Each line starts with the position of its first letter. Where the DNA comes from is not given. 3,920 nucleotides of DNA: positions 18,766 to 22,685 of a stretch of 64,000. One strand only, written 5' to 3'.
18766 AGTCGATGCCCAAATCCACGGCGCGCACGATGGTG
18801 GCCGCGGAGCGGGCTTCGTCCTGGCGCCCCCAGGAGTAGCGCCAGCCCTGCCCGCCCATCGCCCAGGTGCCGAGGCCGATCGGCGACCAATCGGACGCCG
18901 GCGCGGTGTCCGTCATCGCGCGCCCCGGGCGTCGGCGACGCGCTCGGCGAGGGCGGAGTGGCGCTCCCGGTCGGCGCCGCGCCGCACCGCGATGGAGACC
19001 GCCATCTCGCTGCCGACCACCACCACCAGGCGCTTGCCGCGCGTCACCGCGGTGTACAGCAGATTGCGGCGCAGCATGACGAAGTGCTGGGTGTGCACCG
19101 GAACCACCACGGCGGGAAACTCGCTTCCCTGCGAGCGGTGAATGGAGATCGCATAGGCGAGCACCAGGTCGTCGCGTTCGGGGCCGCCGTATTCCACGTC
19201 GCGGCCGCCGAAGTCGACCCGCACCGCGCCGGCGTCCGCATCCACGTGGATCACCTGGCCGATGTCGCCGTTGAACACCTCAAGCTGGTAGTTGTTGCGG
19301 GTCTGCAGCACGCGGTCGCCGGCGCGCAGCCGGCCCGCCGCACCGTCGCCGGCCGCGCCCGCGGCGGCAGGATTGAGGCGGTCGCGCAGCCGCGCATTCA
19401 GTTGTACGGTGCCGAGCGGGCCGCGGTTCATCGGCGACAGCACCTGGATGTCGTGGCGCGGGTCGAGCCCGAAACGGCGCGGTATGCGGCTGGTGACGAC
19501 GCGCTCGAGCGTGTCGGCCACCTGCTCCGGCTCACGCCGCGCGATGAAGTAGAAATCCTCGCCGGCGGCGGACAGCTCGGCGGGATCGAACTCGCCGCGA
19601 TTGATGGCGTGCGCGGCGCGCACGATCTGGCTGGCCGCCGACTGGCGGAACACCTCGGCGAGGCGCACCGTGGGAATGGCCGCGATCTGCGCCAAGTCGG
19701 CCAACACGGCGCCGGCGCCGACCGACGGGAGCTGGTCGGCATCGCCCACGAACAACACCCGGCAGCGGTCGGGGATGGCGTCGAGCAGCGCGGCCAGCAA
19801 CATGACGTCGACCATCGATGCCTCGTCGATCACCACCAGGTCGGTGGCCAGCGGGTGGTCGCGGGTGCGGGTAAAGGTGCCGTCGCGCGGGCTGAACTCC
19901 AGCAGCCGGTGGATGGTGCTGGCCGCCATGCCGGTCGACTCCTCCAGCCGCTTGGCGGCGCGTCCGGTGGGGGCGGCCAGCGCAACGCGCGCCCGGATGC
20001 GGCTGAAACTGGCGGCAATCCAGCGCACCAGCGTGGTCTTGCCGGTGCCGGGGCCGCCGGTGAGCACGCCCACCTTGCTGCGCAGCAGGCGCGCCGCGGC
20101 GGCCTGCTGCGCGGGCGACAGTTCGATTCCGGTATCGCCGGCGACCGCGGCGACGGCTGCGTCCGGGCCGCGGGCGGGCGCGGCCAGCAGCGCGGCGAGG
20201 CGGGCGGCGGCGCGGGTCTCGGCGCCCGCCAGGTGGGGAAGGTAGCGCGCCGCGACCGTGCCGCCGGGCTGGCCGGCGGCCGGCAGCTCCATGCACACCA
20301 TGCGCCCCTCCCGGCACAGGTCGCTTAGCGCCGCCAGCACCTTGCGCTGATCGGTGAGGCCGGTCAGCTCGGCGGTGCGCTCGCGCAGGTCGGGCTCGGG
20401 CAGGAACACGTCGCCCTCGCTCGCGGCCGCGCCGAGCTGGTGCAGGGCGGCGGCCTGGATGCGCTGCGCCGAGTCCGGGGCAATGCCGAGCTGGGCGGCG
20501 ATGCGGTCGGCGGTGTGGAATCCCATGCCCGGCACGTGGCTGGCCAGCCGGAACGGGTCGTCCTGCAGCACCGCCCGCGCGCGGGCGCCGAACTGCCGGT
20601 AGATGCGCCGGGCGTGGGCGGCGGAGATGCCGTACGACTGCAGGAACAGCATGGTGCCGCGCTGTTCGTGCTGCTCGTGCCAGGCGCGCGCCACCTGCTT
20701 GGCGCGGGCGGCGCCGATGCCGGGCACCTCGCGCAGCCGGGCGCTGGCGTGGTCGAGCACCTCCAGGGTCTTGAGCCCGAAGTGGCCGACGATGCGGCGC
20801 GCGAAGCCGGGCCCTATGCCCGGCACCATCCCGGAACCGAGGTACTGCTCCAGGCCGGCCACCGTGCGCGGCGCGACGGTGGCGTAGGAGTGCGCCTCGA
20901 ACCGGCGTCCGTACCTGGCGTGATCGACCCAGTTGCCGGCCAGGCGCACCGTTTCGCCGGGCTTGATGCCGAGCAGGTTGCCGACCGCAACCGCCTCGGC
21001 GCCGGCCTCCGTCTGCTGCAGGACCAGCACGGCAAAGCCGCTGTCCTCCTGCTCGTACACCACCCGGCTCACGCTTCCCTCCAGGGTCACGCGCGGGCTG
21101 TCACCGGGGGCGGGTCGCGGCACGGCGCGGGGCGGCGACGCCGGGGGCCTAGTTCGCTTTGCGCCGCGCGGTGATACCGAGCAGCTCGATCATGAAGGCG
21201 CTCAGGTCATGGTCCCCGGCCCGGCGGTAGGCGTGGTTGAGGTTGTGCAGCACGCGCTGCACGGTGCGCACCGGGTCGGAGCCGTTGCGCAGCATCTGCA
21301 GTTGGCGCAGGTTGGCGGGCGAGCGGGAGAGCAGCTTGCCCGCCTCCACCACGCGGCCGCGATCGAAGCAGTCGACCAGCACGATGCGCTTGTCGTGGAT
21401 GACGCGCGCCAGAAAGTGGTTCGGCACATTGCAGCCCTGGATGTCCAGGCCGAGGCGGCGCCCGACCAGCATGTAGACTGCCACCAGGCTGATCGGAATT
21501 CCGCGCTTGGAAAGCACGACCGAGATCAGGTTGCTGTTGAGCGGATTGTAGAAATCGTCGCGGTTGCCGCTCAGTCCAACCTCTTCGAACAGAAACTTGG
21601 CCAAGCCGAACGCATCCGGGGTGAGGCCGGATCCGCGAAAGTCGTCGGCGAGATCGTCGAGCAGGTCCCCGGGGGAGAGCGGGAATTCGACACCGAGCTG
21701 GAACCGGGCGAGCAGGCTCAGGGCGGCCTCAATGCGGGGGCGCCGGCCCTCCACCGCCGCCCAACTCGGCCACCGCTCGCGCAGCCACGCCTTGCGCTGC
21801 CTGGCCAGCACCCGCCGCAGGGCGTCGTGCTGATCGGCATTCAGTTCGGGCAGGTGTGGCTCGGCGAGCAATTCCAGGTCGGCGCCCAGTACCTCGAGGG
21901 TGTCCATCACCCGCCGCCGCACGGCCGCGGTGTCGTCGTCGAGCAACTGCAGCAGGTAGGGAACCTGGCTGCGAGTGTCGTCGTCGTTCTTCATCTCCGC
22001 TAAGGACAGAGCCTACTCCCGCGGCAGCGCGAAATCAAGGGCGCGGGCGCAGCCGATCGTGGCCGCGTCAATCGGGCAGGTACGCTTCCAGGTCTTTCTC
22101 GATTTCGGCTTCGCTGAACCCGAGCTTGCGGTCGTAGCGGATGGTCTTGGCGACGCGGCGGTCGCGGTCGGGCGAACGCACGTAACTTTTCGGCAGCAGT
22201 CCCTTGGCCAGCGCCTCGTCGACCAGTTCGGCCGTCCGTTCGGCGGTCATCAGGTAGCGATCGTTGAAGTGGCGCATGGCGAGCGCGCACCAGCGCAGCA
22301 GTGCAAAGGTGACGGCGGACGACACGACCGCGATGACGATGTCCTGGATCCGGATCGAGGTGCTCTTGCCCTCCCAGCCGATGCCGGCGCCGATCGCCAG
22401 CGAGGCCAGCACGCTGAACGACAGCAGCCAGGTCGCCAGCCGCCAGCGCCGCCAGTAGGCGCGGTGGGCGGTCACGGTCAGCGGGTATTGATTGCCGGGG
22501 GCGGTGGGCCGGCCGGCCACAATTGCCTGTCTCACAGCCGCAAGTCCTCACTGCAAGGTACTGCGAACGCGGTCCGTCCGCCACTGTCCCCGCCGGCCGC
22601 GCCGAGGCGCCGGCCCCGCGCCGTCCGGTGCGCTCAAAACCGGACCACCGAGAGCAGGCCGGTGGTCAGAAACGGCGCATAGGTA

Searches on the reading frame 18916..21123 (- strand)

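Call 9: search_protein_families(library=pfam, proteins=[window:18916-21123:-], max_evalue=0.01)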
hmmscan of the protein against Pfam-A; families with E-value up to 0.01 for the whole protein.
window:18916-21123:- (736 aa): 20 families
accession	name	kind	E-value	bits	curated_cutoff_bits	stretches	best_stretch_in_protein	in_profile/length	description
PF13604.12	AAA_30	-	5.8e-45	153.8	27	1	335-513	2-174/191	AAA domain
PF13245.12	AAA_19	-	1.8e-43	148.4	25.1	1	339-469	1-133/134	AAA domain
PF14490.11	HHH_RecD2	-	4.2e-32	110.3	27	1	150-240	1-92/92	ATP-dependent RecD2 DNA helicase HHH domain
PF13538.12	UvrD_C_2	-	3.8e-20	71.9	27.4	1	655-703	1-52/52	UvrD-like helicase C-terminal domain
PF23139.1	OB_YrrC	-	1.7e-19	69.9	27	1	13-85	3-76/76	ATP-dependent DNA helicase YrrC, OB-fold domain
PF18335.7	SH3_13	-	4.7e-18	65.2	41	1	575-638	1-65/65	ATP-dependent RecD-like DNA helicase SH3 domain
PF14520.12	HHH_5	-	2.6e-12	47.4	27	1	100-148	7-55/57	Helix-hairpin-helix domain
PF01443.25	Viral_helicase1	-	3.1e-07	30.9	21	0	353-468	2-100/228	Viral superfamily 1 RNA helicase core domain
PF13086.12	AAA_11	-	1.2e-06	29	27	0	426-468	213-253/257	AAA domain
PF13401.12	AAA_22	-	7.8e-06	26.7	27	1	350-460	6-122/130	AAA domain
PF05127.21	NAT10_TcmA_helicase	-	2.6e-05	24.6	22.7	1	353-450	1-113/176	RNA cytidine acetyltransferase NAT10/TcmA, helicase domain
PF12482.14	DUF3701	-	0.00013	22.5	26.9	0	130-154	51-74/93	Phage integrase protein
PF05970.20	PIF1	-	0.00043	20.4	25.9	1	350-447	23-123/223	PIF1-like helicase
PF13521.12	AAA_28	-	0.0008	20.1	27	1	353-373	3-23/164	AAA domain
PF02562.22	PhoH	-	0.0013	18.7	27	0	336-373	6-43/205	PhoH-like protein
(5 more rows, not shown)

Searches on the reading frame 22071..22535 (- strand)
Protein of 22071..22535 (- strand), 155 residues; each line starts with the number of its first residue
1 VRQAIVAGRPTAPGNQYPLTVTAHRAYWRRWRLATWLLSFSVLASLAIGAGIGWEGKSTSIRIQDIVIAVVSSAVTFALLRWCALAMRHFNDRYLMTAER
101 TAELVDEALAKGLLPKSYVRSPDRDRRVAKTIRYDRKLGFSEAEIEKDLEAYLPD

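Call 9: search_protein_families(library=pfam, proteins=[window:22071-22535:-], max_evalue=0.01)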
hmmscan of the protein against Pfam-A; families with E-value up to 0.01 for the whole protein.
window:22071-22535:- (155 aa): 0 families

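Call 42: search_protein_families(library=ncbifam, proteins=[window:22071-22535:-], max_evalue=0.01)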
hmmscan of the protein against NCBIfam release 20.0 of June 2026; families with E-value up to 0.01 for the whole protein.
window:22071-22535:- (155 aa): 0 families

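Call 74: search_protein_families(library=padloc, proteins=[window:22071-22535:-], max_evalue=0.001)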
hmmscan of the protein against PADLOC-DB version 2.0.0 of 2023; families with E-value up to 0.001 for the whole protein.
window:22071-22535:- (155 aa): 0 families
